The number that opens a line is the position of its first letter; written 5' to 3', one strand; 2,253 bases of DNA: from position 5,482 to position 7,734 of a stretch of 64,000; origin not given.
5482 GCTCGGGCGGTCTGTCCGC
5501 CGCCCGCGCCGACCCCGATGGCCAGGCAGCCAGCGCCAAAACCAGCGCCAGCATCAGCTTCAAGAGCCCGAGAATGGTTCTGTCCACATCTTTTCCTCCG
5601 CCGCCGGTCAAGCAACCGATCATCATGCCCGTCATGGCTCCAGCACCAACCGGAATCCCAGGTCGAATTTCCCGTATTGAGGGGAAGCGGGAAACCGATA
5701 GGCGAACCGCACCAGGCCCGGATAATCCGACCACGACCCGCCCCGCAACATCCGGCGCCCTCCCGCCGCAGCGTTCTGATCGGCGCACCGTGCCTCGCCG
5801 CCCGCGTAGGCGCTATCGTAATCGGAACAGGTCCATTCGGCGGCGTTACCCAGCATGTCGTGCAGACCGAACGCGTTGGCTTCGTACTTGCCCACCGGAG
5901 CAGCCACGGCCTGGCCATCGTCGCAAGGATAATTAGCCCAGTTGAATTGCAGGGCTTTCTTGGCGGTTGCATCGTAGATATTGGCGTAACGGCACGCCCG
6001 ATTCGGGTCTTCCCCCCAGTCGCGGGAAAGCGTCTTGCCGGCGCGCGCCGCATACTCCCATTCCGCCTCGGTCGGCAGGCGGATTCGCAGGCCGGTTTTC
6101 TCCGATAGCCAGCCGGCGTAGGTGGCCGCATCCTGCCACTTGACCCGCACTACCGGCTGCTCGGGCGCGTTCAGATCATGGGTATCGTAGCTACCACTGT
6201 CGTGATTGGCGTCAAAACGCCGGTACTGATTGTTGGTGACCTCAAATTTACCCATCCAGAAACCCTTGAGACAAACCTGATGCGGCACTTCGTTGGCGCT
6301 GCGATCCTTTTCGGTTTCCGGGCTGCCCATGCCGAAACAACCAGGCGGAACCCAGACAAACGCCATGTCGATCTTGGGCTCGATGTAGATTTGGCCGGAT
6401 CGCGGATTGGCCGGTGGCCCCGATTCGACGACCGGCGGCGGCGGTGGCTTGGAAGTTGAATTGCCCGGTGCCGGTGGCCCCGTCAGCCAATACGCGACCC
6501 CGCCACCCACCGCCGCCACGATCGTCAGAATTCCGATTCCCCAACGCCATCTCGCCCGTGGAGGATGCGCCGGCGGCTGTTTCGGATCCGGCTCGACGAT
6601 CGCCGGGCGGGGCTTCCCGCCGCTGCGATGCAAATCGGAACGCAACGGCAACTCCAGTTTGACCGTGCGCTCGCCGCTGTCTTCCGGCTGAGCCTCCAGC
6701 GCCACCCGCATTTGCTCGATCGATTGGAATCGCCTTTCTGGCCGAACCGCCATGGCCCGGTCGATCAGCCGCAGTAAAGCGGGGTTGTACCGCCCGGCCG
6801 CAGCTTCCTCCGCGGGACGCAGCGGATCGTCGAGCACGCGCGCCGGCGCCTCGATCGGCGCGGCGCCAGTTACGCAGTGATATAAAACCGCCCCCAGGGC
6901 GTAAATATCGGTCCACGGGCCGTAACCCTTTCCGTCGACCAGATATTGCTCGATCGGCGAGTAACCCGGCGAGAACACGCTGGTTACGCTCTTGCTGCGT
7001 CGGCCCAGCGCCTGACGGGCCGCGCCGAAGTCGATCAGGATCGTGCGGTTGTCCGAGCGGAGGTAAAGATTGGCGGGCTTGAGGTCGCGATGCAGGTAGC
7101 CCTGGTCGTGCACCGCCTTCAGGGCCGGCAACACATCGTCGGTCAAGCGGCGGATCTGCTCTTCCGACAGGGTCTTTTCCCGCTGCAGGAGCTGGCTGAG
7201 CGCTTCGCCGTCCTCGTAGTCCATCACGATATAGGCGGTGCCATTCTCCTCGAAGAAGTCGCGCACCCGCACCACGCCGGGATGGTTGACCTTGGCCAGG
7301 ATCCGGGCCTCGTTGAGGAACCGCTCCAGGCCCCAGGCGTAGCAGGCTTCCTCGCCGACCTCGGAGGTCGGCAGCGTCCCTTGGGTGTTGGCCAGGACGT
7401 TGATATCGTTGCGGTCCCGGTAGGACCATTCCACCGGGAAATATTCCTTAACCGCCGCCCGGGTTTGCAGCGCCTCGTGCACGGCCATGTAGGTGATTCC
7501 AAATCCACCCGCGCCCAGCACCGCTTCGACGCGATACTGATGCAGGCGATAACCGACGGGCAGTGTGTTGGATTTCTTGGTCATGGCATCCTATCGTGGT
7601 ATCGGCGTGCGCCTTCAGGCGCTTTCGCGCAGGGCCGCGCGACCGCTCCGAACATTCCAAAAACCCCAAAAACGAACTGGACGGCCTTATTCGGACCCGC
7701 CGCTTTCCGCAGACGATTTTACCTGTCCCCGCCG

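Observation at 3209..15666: Candidate new envelope signalling system: kinase/pseudokinase-FGE pair, MCE module with a dead ATPase, TPR lipoprotein, PEGA scaffold and PP2C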

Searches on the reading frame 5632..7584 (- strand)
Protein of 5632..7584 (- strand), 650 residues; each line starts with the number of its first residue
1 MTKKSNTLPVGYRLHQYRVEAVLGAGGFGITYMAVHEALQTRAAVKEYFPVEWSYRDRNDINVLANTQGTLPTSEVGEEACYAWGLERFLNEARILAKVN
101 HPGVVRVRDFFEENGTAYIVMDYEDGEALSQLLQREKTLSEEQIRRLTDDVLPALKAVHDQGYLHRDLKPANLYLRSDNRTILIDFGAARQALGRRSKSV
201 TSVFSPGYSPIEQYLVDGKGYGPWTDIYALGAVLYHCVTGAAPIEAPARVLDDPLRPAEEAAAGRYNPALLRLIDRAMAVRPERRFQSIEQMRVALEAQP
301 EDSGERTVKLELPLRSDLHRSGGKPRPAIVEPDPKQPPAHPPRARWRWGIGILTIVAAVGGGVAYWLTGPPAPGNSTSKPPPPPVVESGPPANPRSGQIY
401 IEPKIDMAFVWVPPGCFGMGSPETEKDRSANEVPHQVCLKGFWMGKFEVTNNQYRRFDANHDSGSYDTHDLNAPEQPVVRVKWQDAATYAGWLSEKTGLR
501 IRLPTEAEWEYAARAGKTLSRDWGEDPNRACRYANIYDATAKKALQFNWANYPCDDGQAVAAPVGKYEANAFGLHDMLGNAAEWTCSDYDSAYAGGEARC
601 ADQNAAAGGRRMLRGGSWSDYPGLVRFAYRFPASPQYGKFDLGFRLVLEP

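Call 4: search_protein_families(library=pfam, proteins=[window:5632-7584:-], max_evalue=0.01)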
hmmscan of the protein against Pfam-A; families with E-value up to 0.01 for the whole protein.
window:5632-7584:- (650 aa): 6 families
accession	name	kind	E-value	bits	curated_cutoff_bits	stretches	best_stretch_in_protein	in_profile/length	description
PF03781.23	FGE-sulfatase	-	5.4e-51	174.1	23.3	1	409-647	5-254/255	Sulfatase-modifying factor enzyme 1-like domain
PF00069.31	Pkinase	-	2.8e-38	132.3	31.7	1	17-246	1-199/263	Protein kinase domain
PF07714.23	PK_Tyr_Ser-Thr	-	3e-16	60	23.1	1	87-246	46-207/258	Protein tyrosine and serine/threonine kinase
PF03109.22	ABC1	-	2e-07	30.8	22.9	1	115-193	141-218/244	ABC1 atypical kinase-like domain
PF01636.29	APH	-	7.1e-07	29.7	23.2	0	87-160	38-109/239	Phosphotransferase enzyme family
PF06293.20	Kdo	-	3.3e-05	23.9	21.3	1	118-196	93-177/207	Lipopolysaccharide kinase (Kdo/WaaP) family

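Call 29: find_homologous_proteins(query=window:5632-7584:-, max_evalue=1e-30)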
Query window:5632-7584:- (650 aa): 7028 proteins with E <= 1e-30 among 8000 candidates; the best 120 are listed.
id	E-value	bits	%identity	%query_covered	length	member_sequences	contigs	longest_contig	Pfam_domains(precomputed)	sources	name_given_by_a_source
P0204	0.0e+0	1528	100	100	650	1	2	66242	PF07714.24,PF00069.32,PF03109.23,PF03781.23,PF01636.30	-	-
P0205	0.0e+0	1360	89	100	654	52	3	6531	PF06293.21,PF07714.24,PF00069.32,PF03109.23,PF03781.23,PF01636.30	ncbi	-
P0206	0.0e+0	1195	77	100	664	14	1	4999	PF06293.21,PF07714.24,PF00069.32,PF03109.23,PF03781.23,PF01636.30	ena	-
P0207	0.0e+0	1162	75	100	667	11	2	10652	PF07714.24,PF00069.32,PF03109.23,PF03781.23,PF01636.30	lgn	-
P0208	0.0e+0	1155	87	51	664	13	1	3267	PF07714.24,PF00069.32,PF03109.23,PF03781.23,PF01636.30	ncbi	-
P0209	0.0e+0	1155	74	100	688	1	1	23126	PF06293.21,PF07714.24,PF00069.32,PF03109.23,PF03781.23,PF01636.30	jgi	jgi:formylglycine-generating enzyme required for sulfatase activity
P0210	0.0e+0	1149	75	100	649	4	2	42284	PF07714.24,PF00069.32,PF03109.23,PF03781.23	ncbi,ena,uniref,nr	ncbi:bifunctional serine/threonine-protein kinase/formylglycine-generating enzyme family protein [Ca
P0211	0.0e+0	1146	75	100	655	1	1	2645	PF07714.24,PF00069.32,PF03109.23,PF03781.23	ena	-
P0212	0.0e+0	1145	75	100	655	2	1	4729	PF07714.24,PF00069.32,PF03109.23,PF03781.23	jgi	jgi:formylglycine-generating enzyme required for sulfatase activity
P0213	0.0e+0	1129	74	100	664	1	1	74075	PF07714.24,PF00069.32,PF03109.23,PF03781.23,PF01636.30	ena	-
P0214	0.0e+0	1128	74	100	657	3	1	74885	PF07714.24,PF00069.32,PF03109.23,PF03781.23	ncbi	-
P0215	0.0e+0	1127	74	100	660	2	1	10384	PF07714.24,PF00069.32,PF03109.23,PF03781.23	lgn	-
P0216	0.0e+0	1125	74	100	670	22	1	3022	PF07714.24,PF00069.32,PF03109.23,PF03781.23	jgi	jgi:formylglycine-generating enzyme required for sulfatase activity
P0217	0.0e+0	1125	73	100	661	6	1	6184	PF07714.24,PF00069.32,PF03109.23,PF03781.23,PF01636.30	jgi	jgi:formylglycine-generating enzyme required for sulfatase activity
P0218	0.0e+0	1125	76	100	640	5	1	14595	PF07714.24,PF00069.32,PF03109.23,PF03781.23,PF01636.30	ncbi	ncbi:MAG: bifunctional serine/threonine-protein kinase/formylglycine-generating enzyme family protei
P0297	4.8e-200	685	66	46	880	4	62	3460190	PF07714.24,PF00069.32,PF03781.23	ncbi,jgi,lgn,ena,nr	ncbi:MAG: SUMF1/EgtB/PvdO family nonheme iron enzyme [Candidatus Contendobacter sp.]|jgi:formylglyci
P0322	5.9e-197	675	64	49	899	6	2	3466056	PF07714.24,PF00069.32,PF03781.23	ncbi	ncbi:MAG: SUMF1/EgtB/PvdO family nonheme iron enzyme [Candidatus Competibacter sp.]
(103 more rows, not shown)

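Call 31: find_encoding_contigs(protein=P0322, flank=10000, max_places=1)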
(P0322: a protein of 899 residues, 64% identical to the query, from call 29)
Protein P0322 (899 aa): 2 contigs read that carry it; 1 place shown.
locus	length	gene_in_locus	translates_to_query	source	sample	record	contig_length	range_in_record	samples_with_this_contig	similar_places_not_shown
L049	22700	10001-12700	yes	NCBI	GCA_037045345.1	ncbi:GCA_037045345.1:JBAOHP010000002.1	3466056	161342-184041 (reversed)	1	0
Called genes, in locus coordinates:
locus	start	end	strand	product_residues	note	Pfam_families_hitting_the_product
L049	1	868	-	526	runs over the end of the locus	PF00117:GATase, PF00733:Asn_synthase (faint), PF07722:Peptidase_C26, PF02540:NAD_synthase (weak), PF00958:GMP_synt_C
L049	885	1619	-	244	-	PF13489:Methyltransf_23, PF01209:Ubie_methyltran (weak), PF13847:Methyltransf_31, PF08241:Methyltransf_11, PF08242:Methyltransf_12, PF13649:Methyltransf_25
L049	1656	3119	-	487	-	PF00478:IMPDH, PF00571:CBS, PF01070:FMN_dh, PF03060:NMO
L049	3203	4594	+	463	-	PF13742:tRNA_anti_2, PF01336:tRNA_anti-codon, PF02601:Exonuc_VII_L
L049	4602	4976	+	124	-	-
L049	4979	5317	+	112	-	PF07238:PilZ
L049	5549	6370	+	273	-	PF00561:Abhydrolase_1, PF12146:Hydrolase_4, PF12697:Abhydrolase_6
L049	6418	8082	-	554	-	PF00501:AMP-binding, PF13193:AMP-binding_C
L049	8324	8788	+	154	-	PF00578:AhpC-TSA, PF08534:Redoxin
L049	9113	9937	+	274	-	PF13672:PP2C_2, PF00481:PP2C (faint), PF07228:SpoIIE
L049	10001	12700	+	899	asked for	PF00069:Pkinase, PF07714:PK_Tyr_Ser-Thr, PF03781:FGE-sulfatase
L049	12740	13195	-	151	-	PF01575:MaoC_dehydratas, PF13452:FAS1_DH_region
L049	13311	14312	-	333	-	PF08240:ADH_N, PF00107:ADH_zinc_N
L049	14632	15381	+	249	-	PF01012:ETF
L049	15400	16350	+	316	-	PF01012:ETF, PF00766:ETF_alpha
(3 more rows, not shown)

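Call 32: find_encoding_contigs(protein=P0297, flank=10000, max_places=1)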
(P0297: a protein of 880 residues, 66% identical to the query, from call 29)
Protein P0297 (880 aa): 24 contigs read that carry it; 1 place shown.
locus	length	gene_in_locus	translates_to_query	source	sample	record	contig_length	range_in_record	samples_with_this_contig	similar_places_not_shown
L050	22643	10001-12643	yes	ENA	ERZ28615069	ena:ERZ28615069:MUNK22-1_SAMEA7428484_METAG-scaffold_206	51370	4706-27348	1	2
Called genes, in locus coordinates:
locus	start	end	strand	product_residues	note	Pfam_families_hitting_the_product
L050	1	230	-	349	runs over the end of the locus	-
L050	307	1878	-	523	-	PF04349:MdoG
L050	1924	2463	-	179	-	PF00132:Hexapep (weak), PF25087:GMPPB_C (faint), PF21711:DCTN5, PF25084:LbH_EIF2B (weak), PF00132:Hexapep (weak)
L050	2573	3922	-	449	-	PF07992:Pyr_redox_2, PF13738:Pyr_redox_3, PF00070:Pyr_redox, PF02852:Pyr_redox_dim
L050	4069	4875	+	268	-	PF01551:Peptidase_M23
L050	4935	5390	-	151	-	-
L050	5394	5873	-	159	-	-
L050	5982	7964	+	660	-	PF01073:3Beta_HSD, PF01370:Epimerase, PF02719:Polysacc_synt_2 (faint), PF07993:NAD_binding_4, PF13460:NAD_binding_10 (faint), PF00106:adh_short, PF08659:KR, PF13561:adh_short_C2, +1 more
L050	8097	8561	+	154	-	PF00578:AhpC-TSA, PF08534:Redoxin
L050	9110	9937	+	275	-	PF13672:PP2C_2, PF00481:PP2C (faint), PF07228:SpoIIE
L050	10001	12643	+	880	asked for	PF00069:Pkinase, PF07714:PK_Tyr_Ser-Thr, PF03781:FGE-sulfatase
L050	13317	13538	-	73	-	-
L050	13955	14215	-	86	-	PF14213:DUF4325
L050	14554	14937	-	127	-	PF01381:HTH_3 (weak)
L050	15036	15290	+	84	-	-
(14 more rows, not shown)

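Call 54: search_protein_families(library=ncbifam, proteins=[window:5632-7584:-], max_evalue=0.001)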
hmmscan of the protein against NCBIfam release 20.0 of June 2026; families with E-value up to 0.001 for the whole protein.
window:5632-7584:- (650 aa): 27 families (the best 25 are shown)
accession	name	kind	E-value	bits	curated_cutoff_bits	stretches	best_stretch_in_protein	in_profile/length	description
NF033483.0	PknB_PASTA_kin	equivalog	4.6e-40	138.2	450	1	87-305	52-274/563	Stk1 family PASTA domain-containing Ser/Thr kinase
NF047741.1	antiphage_MADS6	equivalog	1.3e-38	132.9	460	2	90-303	243-464/612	methylation-associated defense system protein kinase MAD6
TIGR03525.2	GldK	equivalog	5.7e-34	118.1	350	2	475-648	219-405/408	T9SS ring complex lipoprotein PorK/GldK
NF051459.1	pyoverdine_PvdO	equivalog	2.8e-30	105.4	500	1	394-647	21-277/280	dihydropyoverdine dehydrogenase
NF038150.1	lanthi_synth_IV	equivalog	4.5e-29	101.4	650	1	89-302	239-459/851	class IV lanthionine synthetase LanL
NF052427.1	StpK7MSMEG_1200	equivalog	1.2e-27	96.6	900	1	87-295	52-264/601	serine/threonine protein kinase StpK7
NF009651.0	PRK13184.1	equivalog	1.1e-22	79.9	839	1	87-315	47-306/932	serine/threonine-protein kinase PknD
NF033442.0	BREX_PglW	equivalog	1.1e-19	69.7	990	1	87-190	553-661/1391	BREX system serine/threonine kinase PglW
NF038151.1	lanthi_synth_III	equivalog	9.4e-19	67.3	575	1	80-256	261-441/833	class III lanthionine synthetase LanKC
TIGR03903.1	TOMM_kin_cyc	equivalog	2.6e-18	65.3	705.75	1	87-245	23-190/1267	TOMM system kinase/cyclase fusion protein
TIGR03440.2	egtB_TIGR03440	equivalog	1.3e-17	64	360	1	473-646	271-412/413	ergothioneine biosynthesis protein EgtB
NF041186.1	SenA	equivalog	1.7e-14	54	420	1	458-646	253-380/382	selenoneine synthase SenA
TIGR03524.1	GldJ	equivalog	2.1e-10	39.9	458.2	1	500-589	263-365/559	gliding motility lipoprotein GldJ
NF053615.1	SerThrKinAfsKStmc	equivalog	3.7e-10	39.1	1300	1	129-247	99-216/809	protein serine/threonine kinase AfsK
NF058632.1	SerThrKinPrkT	equivalog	1.6e-09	37.2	280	1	102-209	78-184/322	serine/threonine protein kinase PrkT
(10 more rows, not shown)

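Call 55: search_protein_families(library=padloc, proteins=[window:5632-7584:-], max_evalue=0.001)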
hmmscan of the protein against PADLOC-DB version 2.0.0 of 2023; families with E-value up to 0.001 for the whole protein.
window:5632-7584:- (650 aa): 35 families (the best 25 are shown)
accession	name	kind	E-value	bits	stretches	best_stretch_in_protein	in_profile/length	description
PDLC04042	PD-T4-6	-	3.2e-51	172.7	1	87-301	54-274/292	-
PDLC04138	mad6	-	4.3e-48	162.7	1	14-297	50-311/659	mads_6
PDLC04044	PD-T4-6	-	1.8e-44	150.4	1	86-316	81-309/372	-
PDLC04061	PD-T4-6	-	5.3e-43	146.3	1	87-311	61-295/510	-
PDLC04053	PD-T4-6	-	8.5e-43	145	1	87-304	54-276/311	-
PDLC04054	PD-T4-6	-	1.1e-42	144.7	1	87-334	55-306/347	-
PDLC04039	PD-T4-6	-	2.8e-39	133.4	1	87-344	59-328/458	-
PDLC04043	PD-T4-6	-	2.3e-38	130.5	1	86-307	59-285/452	-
PDLC04045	PD-T4-6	-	4.7e-38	129.1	1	82-300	78-299/350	-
PDLC04047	PD-T4-6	-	5.4e-38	128.9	1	86-310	55-283/327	-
PDLC04060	PD-T4-6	-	7.5e-38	128.7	1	87-301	53-271/486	-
PDLC04041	PD-T4-6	-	3.3e-36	123.5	2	87-298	73-292/443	-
PDLC04062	PD-T4-6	-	4.3e-36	122.9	1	86-301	81-295/450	-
PDLC04051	PD-T4-6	-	5.4e-35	119.2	1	16-292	33-287/476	-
PDLC04057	PD-T4-6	-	5.3e-33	112.7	1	87-299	53-270/443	-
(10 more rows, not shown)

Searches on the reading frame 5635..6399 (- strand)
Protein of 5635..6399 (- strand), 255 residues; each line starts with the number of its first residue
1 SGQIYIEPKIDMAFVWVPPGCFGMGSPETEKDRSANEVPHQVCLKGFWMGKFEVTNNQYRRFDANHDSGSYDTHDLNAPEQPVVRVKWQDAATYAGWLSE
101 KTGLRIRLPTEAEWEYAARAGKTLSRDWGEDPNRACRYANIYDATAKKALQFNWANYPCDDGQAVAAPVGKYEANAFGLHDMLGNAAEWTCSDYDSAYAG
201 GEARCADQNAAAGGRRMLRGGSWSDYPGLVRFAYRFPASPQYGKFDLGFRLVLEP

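Call 42: search_solved_structures(query=window:5635-6399:-, max_evalue=0.00001, show_alignments=2)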
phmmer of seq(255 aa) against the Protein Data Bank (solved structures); distinct sequences matched with E-value up to 0.00001: 23.
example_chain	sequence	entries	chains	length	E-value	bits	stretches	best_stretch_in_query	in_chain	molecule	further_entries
2aft_X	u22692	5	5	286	1e-21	81.1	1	66-252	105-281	Sulfatase modifying factor 1 | Sulfatase-modifying factor 1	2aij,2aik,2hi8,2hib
31dc_A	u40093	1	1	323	1.5e-21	80.5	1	66-252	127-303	Formylglycine-generating enzyme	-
2afy_X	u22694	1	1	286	1.7e-21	80.4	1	66-252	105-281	Sulfatase modifying factor 1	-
2aii_X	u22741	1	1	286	2e-21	80.1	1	66-252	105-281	Sulfatase modifying factor 1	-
1y1e_X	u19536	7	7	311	2.7e-21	79.7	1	66-252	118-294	C-alpha-formyglycine-generating enzyme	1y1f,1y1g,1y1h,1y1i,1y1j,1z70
5ssy_A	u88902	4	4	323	3.1e-21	79.5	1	66-252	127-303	Formylglycine-generating enzyme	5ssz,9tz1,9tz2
5hha_A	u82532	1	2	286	3.5e-21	79.3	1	12-252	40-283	PvdO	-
5ssx_A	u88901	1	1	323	7.5e-21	78.2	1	66-252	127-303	Formylglycine-generating enzyme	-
9myj_B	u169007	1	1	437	1.5e-20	77.2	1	79-252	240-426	Lipoprotein, putative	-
8aru_A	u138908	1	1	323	1.8e-20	77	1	66-252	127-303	Formylglycine-generating enzyme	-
9p6h_B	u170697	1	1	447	2.2e-20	76.7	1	79-252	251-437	Lipoprotein, putative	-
9mzu_A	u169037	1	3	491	2.6e-20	76.5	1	79-252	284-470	PorK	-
9ots_A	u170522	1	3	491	2.6e-20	76.5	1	79-252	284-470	Por secretion system protein porK/gldK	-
7spq_A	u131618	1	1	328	2.6e-19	73.2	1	37-252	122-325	Serine/threonine kinase ToxD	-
6muj_A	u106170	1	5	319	5.2e-19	72.2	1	77-251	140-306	Formylglycine-generating enzyme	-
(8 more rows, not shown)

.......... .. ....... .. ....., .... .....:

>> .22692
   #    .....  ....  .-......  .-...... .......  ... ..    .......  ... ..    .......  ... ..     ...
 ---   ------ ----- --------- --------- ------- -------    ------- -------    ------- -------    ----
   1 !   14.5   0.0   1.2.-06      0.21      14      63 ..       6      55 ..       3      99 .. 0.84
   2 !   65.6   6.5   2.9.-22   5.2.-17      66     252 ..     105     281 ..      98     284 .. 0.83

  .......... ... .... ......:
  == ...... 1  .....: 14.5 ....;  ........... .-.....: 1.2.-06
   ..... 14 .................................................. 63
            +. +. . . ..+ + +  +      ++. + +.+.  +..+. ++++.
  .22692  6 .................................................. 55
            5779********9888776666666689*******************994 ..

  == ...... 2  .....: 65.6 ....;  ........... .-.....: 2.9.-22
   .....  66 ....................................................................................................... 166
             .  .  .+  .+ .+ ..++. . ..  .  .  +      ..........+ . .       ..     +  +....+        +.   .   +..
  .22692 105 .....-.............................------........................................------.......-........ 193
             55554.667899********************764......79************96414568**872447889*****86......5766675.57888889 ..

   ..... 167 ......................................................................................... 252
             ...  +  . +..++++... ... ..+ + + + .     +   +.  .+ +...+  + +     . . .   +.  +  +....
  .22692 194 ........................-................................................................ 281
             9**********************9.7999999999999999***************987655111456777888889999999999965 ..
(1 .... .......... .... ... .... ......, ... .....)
